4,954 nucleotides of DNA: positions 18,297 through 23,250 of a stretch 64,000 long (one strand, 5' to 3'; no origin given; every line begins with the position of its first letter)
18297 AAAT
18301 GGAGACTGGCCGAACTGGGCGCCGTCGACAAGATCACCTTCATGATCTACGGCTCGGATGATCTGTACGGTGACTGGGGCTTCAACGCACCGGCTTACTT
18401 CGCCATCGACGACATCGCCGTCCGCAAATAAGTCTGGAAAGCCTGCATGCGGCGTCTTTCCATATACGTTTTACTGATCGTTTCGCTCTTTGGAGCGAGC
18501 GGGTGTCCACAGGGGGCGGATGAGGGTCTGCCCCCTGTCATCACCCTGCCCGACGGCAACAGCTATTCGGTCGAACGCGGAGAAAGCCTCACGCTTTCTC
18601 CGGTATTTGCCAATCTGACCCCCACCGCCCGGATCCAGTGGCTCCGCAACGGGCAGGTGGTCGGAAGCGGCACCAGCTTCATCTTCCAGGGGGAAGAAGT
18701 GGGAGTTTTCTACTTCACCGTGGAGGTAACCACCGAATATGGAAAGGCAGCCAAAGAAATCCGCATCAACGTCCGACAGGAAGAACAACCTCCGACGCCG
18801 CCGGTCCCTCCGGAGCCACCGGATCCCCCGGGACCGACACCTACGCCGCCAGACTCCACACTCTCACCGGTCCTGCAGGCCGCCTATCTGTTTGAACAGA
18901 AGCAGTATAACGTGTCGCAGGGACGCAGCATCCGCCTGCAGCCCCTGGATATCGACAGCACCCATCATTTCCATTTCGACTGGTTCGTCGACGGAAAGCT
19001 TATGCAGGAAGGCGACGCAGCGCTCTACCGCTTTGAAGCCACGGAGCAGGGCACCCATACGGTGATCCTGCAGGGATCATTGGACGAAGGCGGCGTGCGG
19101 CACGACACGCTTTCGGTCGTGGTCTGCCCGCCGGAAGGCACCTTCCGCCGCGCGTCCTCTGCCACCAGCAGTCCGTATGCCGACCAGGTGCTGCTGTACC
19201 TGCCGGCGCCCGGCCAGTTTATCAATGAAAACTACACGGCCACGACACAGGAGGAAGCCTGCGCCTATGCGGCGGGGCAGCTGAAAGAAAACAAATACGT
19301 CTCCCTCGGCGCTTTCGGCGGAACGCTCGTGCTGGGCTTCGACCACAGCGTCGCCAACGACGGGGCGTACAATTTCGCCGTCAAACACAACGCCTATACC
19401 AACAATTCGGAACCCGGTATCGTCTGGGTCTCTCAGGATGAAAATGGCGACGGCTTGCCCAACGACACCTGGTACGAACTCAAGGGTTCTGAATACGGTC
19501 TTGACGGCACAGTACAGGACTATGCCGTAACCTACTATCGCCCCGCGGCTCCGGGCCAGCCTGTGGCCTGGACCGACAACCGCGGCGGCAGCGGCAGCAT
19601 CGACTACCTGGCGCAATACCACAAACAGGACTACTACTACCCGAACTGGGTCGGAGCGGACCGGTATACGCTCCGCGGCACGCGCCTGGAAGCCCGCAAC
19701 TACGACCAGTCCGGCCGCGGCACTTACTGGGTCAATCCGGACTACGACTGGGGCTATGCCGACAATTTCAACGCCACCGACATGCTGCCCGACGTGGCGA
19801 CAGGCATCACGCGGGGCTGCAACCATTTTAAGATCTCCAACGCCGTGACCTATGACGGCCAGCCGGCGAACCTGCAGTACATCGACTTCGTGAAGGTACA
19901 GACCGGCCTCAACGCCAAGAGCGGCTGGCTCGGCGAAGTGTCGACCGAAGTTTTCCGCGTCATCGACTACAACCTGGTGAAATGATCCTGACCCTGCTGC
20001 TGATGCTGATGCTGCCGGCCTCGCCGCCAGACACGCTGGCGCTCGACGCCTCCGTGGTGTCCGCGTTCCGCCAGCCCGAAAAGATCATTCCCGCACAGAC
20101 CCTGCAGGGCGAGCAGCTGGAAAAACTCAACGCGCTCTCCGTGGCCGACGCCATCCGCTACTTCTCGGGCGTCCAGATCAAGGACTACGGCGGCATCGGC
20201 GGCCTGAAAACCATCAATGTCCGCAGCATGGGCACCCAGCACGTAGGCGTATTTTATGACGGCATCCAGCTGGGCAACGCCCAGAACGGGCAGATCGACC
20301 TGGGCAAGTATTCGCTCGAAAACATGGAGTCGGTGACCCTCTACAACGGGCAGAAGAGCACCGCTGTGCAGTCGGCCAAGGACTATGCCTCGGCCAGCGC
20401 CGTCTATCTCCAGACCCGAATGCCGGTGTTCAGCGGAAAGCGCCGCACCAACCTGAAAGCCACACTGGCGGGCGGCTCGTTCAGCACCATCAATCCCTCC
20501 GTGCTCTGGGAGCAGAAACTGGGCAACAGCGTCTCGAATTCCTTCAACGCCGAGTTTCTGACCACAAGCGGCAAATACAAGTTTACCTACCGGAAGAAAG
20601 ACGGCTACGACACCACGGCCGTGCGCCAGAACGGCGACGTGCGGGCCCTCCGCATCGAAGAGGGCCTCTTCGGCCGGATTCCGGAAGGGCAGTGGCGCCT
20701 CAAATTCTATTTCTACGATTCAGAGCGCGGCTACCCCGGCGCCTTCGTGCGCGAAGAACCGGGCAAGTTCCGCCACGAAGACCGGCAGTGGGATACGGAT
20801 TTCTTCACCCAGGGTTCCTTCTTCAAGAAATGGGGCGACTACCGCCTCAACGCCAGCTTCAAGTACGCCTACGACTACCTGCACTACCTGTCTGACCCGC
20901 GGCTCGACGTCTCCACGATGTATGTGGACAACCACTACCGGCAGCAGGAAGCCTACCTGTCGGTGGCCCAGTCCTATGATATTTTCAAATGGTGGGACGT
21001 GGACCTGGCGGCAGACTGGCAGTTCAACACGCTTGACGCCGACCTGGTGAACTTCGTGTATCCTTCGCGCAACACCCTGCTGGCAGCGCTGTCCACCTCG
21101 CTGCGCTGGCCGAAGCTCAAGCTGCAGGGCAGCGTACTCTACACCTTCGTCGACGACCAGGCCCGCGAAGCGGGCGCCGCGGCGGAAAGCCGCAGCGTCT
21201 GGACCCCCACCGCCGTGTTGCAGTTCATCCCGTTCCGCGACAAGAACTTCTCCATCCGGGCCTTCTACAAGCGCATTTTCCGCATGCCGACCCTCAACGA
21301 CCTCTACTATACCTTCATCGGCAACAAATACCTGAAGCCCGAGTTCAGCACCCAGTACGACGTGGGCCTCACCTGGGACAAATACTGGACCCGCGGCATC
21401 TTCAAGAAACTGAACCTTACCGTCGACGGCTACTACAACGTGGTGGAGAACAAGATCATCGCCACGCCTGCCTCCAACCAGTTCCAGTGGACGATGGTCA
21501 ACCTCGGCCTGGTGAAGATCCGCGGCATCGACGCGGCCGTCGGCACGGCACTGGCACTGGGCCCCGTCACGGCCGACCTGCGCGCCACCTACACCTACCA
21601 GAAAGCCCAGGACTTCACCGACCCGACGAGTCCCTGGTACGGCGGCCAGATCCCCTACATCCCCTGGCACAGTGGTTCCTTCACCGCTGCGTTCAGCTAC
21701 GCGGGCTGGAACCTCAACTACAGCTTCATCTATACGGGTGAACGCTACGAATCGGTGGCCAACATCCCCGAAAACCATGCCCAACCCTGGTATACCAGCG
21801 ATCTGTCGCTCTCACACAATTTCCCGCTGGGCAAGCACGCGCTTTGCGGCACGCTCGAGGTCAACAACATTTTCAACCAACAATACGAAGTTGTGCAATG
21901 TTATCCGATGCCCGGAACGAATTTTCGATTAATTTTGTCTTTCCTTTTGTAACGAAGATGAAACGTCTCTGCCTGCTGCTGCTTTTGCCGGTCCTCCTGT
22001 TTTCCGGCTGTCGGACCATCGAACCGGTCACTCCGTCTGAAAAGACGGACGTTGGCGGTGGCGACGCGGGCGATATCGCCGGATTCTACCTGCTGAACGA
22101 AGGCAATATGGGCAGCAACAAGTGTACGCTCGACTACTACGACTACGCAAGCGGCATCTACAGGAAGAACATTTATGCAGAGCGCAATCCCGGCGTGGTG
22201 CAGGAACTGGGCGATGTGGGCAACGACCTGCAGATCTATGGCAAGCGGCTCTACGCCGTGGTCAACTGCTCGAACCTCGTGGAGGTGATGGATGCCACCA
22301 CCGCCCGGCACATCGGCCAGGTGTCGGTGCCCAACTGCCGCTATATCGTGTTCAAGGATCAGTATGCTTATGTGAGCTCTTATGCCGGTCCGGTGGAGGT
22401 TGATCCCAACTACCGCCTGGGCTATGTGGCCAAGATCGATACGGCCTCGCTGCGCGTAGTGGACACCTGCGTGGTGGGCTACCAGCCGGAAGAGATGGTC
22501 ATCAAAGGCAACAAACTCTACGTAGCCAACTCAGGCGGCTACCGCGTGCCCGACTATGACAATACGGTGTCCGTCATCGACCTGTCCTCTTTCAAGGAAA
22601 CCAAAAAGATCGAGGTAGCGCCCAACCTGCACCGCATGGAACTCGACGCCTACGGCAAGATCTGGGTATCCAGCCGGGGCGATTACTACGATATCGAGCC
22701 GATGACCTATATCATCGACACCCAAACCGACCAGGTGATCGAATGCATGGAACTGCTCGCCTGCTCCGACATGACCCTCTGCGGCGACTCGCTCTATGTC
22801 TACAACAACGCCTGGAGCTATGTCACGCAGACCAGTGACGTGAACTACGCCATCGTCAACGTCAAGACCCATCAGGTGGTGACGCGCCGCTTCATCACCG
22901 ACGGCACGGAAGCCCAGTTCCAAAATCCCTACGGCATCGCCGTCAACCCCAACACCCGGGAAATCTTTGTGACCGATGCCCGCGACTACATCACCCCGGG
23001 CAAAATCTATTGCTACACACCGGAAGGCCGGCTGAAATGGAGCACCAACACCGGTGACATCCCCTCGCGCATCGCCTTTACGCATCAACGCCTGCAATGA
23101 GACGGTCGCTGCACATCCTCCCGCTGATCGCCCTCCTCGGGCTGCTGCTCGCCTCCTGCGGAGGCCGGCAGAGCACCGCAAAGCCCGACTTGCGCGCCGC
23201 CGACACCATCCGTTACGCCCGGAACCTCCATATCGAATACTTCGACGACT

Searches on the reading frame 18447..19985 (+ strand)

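Call 3: search_protein_families(library=pfam, proteins=[window:18447-19985:+])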
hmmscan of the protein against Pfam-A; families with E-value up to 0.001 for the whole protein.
window:18447-19985:+ (512 aa): 3 families
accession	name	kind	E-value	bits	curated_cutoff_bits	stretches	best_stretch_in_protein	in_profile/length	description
PF16820.11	PKD_3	-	8.2e-14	51.6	26.3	1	29-96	1-68/68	PKD-like domain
PF06832.18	BiPBP_C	-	2.4e-08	34.2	26.8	0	143-209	12-79/90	Penicillin-Binding Protein C-terminus Family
PF13927.12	Ig_3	-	0.0001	23.1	30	0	29-74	1-44/78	Immunoglobulin domain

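Call 4: search_protein_families(library=ncbifam, proteins=[window:18447-19985:+])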
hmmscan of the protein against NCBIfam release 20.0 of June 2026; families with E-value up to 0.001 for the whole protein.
window:18447-19985:+ (512 aa): 0 families

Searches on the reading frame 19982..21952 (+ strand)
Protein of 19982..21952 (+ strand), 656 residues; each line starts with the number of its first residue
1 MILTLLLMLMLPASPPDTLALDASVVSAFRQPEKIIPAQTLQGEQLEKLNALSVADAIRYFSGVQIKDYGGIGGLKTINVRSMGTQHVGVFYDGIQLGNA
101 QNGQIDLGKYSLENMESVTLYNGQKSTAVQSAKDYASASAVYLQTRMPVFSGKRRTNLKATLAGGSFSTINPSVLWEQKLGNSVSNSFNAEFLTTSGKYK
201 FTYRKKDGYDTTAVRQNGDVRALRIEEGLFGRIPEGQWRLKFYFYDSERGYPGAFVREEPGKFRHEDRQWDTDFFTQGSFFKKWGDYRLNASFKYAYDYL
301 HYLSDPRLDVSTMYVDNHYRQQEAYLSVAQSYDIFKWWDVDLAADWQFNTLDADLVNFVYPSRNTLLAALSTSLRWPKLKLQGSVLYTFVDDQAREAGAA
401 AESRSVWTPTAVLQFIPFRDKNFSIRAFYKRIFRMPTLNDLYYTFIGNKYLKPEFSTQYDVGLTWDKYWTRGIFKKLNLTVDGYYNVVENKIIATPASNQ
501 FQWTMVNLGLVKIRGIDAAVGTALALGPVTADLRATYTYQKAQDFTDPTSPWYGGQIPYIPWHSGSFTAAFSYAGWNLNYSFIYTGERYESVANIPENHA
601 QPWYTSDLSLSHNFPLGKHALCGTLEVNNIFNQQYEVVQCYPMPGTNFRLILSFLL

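Call 75: search_protein_families(library=pfam, proteins=[window:19982-21952:+], max_evalue=0.00001)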
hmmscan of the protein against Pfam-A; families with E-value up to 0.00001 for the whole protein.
window:19982-21952:+ (656 aa): 3 families
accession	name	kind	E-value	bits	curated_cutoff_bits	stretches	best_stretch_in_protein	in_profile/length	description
PF00593.30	TonB_dep_Rec_b-barrel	-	1.9e-31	110.9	27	1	248-630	38-436/436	TonB dependent receptor-like, beta-barrel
PF07715.20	Plug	-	3.5e-15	56.9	23.9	1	37-128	8-98/107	TonB-dependent Receptor Plug Domain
PF14905.12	OMP_b-brl_3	-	3.9e-13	49.7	27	1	406-636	158-379/408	Outer membrane protein beta-barrel family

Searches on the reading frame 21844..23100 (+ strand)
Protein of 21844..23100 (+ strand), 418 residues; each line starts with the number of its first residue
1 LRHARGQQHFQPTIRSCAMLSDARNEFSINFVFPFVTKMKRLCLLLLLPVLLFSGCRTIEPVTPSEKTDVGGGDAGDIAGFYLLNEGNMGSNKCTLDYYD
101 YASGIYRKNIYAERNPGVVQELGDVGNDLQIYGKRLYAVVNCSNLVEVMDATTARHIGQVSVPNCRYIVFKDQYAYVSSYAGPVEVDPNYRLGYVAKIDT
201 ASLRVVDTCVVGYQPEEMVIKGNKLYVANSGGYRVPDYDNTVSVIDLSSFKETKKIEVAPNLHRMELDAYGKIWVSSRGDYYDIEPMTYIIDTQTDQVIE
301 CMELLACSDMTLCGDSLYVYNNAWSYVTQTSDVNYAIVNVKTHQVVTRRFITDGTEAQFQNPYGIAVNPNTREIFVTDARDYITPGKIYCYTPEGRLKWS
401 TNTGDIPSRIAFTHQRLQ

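Call 75: search_protein_families(library=pfam, proteins=[window:21844-23100:+], max_evalue=0.00001)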
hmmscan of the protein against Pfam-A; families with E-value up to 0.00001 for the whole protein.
window:21844-23100:+ (418 aa): 1 family
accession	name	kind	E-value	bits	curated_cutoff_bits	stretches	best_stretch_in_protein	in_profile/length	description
PF16819.11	DUF5074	-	1.1e-19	71.2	27.2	1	80-379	2-311/353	Domain of unknown function (DUF5074)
